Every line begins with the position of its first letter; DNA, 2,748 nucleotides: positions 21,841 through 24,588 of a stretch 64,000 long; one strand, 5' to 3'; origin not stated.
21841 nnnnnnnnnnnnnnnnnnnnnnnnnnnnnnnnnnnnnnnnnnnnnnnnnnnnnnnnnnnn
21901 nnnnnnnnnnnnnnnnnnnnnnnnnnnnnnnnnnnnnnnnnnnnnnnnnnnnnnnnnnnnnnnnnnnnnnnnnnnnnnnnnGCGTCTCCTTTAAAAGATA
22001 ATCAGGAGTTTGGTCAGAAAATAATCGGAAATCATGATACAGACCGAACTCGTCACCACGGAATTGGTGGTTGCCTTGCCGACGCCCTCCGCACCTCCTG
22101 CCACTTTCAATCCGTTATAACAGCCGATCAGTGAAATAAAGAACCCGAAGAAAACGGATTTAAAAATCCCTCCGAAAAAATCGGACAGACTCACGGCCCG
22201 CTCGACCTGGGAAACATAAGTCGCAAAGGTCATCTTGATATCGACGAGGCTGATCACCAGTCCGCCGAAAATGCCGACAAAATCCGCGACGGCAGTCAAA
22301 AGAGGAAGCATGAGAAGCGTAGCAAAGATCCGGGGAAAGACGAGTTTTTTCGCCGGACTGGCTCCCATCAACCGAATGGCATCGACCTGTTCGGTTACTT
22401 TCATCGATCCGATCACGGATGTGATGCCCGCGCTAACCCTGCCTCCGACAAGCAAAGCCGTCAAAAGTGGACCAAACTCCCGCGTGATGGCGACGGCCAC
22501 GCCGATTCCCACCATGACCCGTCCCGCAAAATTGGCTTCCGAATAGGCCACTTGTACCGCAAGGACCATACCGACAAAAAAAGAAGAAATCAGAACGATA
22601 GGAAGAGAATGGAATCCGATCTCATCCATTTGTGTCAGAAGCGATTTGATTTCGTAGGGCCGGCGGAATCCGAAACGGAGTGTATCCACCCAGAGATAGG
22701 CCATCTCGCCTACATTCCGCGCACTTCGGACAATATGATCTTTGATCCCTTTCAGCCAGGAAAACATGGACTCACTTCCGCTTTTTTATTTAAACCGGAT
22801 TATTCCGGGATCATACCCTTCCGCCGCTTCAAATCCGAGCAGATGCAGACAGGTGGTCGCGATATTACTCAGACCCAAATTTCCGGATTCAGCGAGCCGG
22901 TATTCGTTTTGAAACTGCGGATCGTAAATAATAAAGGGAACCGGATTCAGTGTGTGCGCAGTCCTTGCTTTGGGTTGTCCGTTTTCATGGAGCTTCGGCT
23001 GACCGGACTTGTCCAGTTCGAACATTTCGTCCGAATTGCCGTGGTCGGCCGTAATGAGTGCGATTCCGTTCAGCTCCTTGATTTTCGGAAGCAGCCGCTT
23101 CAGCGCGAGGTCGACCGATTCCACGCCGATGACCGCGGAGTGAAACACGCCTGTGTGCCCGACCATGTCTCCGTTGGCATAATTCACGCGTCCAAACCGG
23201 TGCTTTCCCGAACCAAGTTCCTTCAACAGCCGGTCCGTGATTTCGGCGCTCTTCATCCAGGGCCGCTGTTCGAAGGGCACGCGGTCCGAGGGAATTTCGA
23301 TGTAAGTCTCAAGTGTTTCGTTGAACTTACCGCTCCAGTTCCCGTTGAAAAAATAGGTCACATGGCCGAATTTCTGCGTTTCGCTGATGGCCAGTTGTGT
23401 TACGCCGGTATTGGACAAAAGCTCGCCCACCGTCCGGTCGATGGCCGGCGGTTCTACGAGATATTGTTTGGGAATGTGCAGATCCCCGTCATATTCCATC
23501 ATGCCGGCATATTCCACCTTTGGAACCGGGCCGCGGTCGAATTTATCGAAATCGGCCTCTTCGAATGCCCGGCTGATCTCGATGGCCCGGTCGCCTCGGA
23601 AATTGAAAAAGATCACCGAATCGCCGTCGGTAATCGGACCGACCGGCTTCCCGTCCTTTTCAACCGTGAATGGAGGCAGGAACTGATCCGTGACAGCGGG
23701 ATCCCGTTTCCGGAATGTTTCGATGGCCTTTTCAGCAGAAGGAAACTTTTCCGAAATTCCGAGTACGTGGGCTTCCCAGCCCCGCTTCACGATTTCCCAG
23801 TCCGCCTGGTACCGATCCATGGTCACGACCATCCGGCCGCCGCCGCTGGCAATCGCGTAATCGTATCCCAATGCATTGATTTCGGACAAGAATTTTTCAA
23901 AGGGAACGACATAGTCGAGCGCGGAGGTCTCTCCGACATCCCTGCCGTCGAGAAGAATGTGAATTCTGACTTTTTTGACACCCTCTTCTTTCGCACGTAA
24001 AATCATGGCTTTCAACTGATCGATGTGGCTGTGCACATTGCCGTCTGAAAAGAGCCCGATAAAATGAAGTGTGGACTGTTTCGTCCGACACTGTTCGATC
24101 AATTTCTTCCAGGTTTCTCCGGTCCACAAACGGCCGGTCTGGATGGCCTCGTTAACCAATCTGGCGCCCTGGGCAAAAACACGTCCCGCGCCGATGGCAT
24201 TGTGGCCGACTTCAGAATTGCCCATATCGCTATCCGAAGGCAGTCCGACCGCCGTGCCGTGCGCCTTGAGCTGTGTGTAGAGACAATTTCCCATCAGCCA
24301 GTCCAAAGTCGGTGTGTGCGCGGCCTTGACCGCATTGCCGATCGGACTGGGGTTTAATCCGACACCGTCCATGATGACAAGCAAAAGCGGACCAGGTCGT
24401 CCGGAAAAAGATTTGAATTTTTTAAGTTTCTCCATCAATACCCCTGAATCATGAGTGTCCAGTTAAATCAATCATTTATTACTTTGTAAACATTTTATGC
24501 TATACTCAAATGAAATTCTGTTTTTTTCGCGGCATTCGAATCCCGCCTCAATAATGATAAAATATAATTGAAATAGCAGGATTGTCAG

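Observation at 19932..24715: ~190-bp structured repeat present twice in the same orientation - candidate small RNA or MITE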

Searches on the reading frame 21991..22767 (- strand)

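Call 13: search_protein_families(library=ncbifam, proteins=[window:21991-22767:-])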
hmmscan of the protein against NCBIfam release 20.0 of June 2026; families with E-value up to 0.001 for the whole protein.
window:21991-22767:- (258 aa): 2 families
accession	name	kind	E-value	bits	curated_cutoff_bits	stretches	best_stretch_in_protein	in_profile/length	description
TIGR00056.1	TIGR00056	subfamily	1.6e-72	244.3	212.2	1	34-255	32-256/260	MlaE family lipid ABC transporter permease subunit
NF033619.1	perm_MlaE_1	exception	1.1e-56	192.3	315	1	11-255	6-251/253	lipid asymmetry maintenance ABC transporter permease subunit MlaE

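Call 14: search_protein_families(library=pfam, proteins=[window:21991-22767:-])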
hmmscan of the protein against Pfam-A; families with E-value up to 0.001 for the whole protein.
window:21991-22767:- (258 aa): 1 family
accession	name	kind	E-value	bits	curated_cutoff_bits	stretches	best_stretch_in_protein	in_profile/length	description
PF02405.21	MlaE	-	5.3e-73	245.5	22.5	1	44-253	2-211/212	Permease MlaE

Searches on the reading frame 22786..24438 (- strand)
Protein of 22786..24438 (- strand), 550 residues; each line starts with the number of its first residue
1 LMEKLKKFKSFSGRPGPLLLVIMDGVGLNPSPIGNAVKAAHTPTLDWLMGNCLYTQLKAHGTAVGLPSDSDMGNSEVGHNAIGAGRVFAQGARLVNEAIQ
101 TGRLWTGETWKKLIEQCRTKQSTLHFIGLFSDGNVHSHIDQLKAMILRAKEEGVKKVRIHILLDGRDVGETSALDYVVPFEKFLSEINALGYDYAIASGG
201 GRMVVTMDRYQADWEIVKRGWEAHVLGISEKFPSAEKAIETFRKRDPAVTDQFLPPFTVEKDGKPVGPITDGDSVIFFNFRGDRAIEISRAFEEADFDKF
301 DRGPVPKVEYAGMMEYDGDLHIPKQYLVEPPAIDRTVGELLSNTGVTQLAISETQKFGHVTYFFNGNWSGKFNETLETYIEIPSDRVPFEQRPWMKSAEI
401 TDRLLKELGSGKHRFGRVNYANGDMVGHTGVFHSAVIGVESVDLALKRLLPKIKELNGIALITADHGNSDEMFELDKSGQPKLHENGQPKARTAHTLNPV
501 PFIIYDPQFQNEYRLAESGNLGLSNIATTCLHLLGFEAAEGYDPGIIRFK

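Call 13: search_protein_families(library=ncbifam, proteins=[window:22786-24438:-])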
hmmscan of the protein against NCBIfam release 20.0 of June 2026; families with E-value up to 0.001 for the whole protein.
window:22786-24438:- (550 aa): 5 families
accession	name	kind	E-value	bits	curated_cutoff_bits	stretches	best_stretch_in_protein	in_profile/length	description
TIGR01307.1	pgm_bpd_ind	equivalog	1.2e-126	423.2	330.65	1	17-539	2-495/504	2,3-bisphosphoglycerate-independent phosphoglycerate mutase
NF003897.0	PRK05434.1-5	equivalog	7.5e-104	348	862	1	17-538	7-501/514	2,3-bisphosphoglycerate-independent phosphoglycerate mutase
TIGR00306.2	apgM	subfamily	2.3e-06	26.9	320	0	19-74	3-59/403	2,3-bisphosphoglycerate-independent phosphoglycerate mutase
NF003104.0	PRK04024.1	equivalog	0.0001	21.2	489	0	412-468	293-349/412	2,3-bisphosphoglycerate-independent phosphoglycerate mutase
NF009049.0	PRK12383.1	equivalog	0.00023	20.2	254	0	395-469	269-342/408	phosphopentomutase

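Call 14: search_protein_families(library=pfam, proteins=[window:22786-24438:-])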
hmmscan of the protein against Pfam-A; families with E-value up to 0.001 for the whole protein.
window:22786-24438:- (550 aa): 3 families
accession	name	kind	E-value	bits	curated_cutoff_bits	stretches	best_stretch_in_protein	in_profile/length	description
PF06415.18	iPGM_N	-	3.6e-68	229.7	27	1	95-317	1-216/217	BPG-independent PGAM N-terminus (iPGM_N)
PF01676.23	Metalloenzyme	-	9.2e-68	228.9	24.3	1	17-537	2-251/252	Metalloenzyme superfamily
PF00245.25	Alk_phosphatase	-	0.00095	18.6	24.4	0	91-144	184-235/423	Alkaline phosphatase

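Call 15: find_encoding_contigs(protein=window:22786-24438:-, flank=10000, max_places=10)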
Protein window:22786-24438:- (550 aa): no gene with exactly this product is on record in the collection.

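Call 17: find_encoding_contigs(protein=window:22786-24435:-, flank=10000, max_places=10)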
Protein window:22786-24435:- (549 aa): 1 contig read that carries it; 1 place shown.
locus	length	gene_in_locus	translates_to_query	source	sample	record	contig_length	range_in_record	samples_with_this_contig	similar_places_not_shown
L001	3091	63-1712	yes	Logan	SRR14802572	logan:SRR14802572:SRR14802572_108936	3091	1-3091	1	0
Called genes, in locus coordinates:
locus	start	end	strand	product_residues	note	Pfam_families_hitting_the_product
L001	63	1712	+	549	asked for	PF01676:Metalloenzyme, PF06415:iPGM_N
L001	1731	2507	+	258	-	PF02405:MlaE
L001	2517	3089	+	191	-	?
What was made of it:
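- Checked: The gpmI start is the ATG at 24435 (call 17).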

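Call 33: find_homologous_proteins(query=window:22786-24435:-, max_evalue=1e-100)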
Query window:22786-24435:- (549 aa): 8000 proteins with E <= 1e-100 among 8000 candidates; the best 120 are listed.
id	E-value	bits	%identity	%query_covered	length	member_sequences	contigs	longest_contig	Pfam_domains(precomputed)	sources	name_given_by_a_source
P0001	0.0e+0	1196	94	100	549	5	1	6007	PF06415.19,PF01676.24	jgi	jgi:2,3-bisphosphoglycerate-independent phosphoglycerate mutase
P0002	0.0e+0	1107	87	100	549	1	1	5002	PF06415.19,PF01676.24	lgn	-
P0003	0.0e+0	1068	83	100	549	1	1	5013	PF06415.19,PF01676.24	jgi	jgi:2,3-bisphosphoglycerate-independent phosphoglycerate mutase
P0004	2.4e-292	989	76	100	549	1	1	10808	PF06415.19,PF01676.24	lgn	-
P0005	1.2e-291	986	76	100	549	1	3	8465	PF06415.19,PF01676.24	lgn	-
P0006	6.9e-290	981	78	100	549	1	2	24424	PF06415.19,PF01676.24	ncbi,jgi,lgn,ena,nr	ncbi:MAG TPA: 2,3-bisphosphoglycerate-independent phosphoglycerate mutase [bacterium]|nr:2,3-bisphos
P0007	4.3e-289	978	75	100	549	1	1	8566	PF06415.19,PF01676.24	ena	-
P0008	2.5e-288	975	76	100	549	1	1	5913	PF06415.19,PF01676.24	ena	-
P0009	3.6e-288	975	76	100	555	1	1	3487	PF06415.19,PF01676.24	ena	-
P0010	6.7e-287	971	76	100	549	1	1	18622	PF06415.19,PF01676.24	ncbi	-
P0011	1.3e-286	970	76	100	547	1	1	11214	PF06415.19,PF01676.24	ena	-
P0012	4.0e-286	968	76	100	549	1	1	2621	PF06415.19,PF01676.24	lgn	-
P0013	1.1e-285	967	76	100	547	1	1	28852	PF06415.19,PF01676.24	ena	-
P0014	1.5e-285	966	76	100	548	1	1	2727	PF06415.19,PF01676.24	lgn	-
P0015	2.3e-285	966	77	100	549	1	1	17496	PF06415.19,PF01676.24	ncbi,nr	ncbi:2,3-bisphosphoglycerate-independent phosphoglycerate mutase [bacterium]|nr:2,3-bisphosphoglycer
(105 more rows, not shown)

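Call 34: find_encoding_contigs(protein=P0001, flank=10000, max_places=10)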
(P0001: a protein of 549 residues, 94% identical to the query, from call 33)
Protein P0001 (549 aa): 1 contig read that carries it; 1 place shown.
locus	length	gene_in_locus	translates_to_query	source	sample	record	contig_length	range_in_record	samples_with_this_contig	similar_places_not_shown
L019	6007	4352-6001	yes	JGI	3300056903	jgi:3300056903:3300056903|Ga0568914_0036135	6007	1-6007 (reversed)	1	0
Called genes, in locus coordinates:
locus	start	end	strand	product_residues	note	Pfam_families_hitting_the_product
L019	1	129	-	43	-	?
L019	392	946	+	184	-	PF04191:PEMT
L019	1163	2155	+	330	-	PF09603:Fib_succ_major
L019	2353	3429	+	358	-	PF04015:DUF362, PF12797:Fer4_2 (faint), PF12837:Fer4_6 (faint), PF13237:Fer4_10, PF12838:Fer4_7, PF13187:Fer4_9 (weak), PF25160:LdpA_Fe-S-bd (weak), PF00037:Fer4 (weak), +2 more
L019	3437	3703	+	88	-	-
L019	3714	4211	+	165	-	PF01980:TrmO_N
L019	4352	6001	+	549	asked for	PF01676:Metalloenzyme, PF06415:iPGM_N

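Call 35: find_encoding_contigs(protein=P0002, flank=10000, max_places=10)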
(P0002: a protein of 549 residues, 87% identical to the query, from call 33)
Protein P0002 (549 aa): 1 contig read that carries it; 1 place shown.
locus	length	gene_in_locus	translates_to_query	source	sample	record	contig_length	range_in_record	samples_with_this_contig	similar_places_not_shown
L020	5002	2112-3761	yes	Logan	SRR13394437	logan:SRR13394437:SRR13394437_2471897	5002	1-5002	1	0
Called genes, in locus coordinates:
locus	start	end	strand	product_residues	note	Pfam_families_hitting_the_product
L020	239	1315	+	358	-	PF17179:Fer4_22 (faint), PF12797:Fer4_2 (faint), PF04015:DUF362, PF12838:Fer4_7, PF13237:Fer4_10, PF13187:Fer4_9 (weak), PF25160:LdpA_Fe-S-bd (weak), PF00037:Fer4 (weak), +3 more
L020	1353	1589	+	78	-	-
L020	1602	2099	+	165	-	PF01980:TrmO_N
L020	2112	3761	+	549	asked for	PF01676:Metalloenzyme, PF06415:iPGM_N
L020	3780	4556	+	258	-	PF02405:MlaE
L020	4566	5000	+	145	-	?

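Call 36: find_encoding_contigs(protein=P0003, flank=10000, max_places=10)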
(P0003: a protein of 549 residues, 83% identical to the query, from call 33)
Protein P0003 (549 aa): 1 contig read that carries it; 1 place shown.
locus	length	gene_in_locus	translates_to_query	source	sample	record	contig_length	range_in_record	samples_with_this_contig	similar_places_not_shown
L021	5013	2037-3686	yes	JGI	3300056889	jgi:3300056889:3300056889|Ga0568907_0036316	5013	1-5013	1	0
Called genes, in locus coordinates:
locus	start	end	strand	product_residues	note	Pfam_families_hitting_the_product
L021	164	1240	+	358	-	PF04015:DUF362, PF00037:Fer4 (faint), PF12797:Fer4_2 (faint), PF12837:Fer4_6 (faint), PF13237:Fer4_10, PF12838:Fer4_7 (weak), PF13187:Fer4_9 (weak), PF25160:LdpA_Fe-S-bd (weak), +1 more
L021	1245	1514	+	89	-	-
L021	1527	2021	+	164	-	PF01980:TrmO_N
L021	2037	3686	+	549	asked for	PF01676:Metalloenzyme, PF06415:iPGM_N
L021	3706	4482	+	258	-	PF02405:MlaE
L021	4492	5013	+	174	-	?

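Call 40: find_encoding_contigs(protein=P0006, flank=10000, max_places=10)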
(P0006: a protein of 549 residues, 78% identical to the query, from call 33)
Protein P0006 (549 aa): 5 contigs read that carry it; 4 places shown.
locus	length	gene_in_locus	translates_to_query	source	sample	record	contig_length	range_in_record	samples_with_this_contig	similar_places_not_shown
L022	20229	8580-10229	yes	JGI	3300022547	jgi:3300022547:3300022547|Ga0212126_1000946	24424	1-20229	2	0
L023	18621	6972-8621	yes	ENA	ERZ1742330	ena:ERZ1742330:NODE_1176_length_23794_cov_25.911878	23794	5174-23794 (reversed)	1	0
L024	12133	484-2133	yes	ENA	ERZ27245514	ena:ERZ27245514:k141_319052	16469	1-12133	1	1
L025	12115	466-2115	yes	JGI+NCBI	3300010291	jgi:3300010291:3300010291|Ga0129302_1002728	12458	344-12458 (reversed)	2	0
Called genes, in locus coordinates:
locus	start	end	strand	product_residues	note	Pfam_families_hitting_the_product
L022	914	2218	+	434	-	PF01270:Glyco_hydro_8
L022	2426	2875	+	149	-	-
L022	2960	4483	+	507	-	PF22244:GCE_fung, PF18962:Por_Secre_tail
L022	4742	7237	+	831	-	PF00999:Na_H_Exchanger, PF00582:Usp, PF00359:PTS_EIIA_2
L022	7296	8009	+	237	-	PF12412:DUF3667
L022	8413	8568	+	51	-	-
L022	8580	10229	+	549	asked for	PF01676:Metalloenzyme, PF06415:iPGM_N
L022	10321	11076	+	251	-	PF02405:MlaE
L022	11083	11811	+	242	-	PF00005:ABC_tran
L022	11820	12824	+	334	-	PF02470:MlaD, PF28544:Helical_needle (faint)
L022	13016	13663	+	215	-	PF02163:Peptidase_M50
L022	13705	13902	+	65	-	PF06305:LapA_dom (weak)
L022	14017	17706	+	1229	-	PF05359:DUF748 (weak), PF27051:TamB_N (faint), PF04357:TamB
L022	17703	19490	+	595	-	PF07244:POTRA, PF01103:Omp85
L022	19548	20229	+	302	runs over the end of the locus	PF21088:MS_channel_1st, PF00924:MS_channel_2nd, PF21082:MS_channel_3rd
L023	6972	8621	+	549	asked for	PF01676:Metalloenzyme, PF06415:iPGM_N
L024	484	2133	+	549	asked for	PF01676:Metalloenzyme, PF06415:iPGM_N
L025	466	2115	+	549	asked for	PF01676:Metalloenzyme, PF06415:iPGM_N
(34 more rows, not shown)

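Call 41: find_encoding_contigs(protein=P0004, flank=10000, max_places=10)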
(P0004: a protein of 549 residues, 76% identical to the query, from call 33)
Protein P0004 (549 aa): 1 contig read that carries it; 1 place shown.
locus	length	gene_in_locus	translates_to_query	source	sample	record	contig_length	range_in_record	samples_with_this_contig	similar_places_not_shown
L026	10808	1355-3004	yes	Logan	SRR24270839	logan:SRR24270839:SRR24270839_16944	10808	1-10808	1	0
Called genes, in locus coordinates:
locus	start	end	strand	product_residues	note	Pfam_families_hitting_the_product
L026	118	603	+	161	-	PF01980:TrmO_N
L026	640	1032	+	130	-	PF05168:HEPN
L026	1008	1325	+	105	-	PF18765:Polbeta, PF01909:NTP_transf_2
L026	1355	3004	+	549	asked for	PF01676:Metalloenzyme, PF06415:iPGM_N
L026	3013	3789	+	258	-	PF02405:MlaE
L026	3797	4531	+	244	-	PF00005:ABC_tran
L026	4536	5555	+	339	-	PF02470:MlaD, PF28544:Helical_needle (faint)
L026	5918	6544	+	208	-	PF02163:Peptidase_M50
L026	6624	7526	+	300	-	PF01734:Patatin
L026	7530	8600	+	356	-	PF21088:MS_channel_1st, PF00924:MS_channel_2nd, PF21082:MS_channel_3rd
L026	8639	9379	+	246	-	PF01904:DUF72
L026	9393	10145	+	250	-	PF01904:DUF72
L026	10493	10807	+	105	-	?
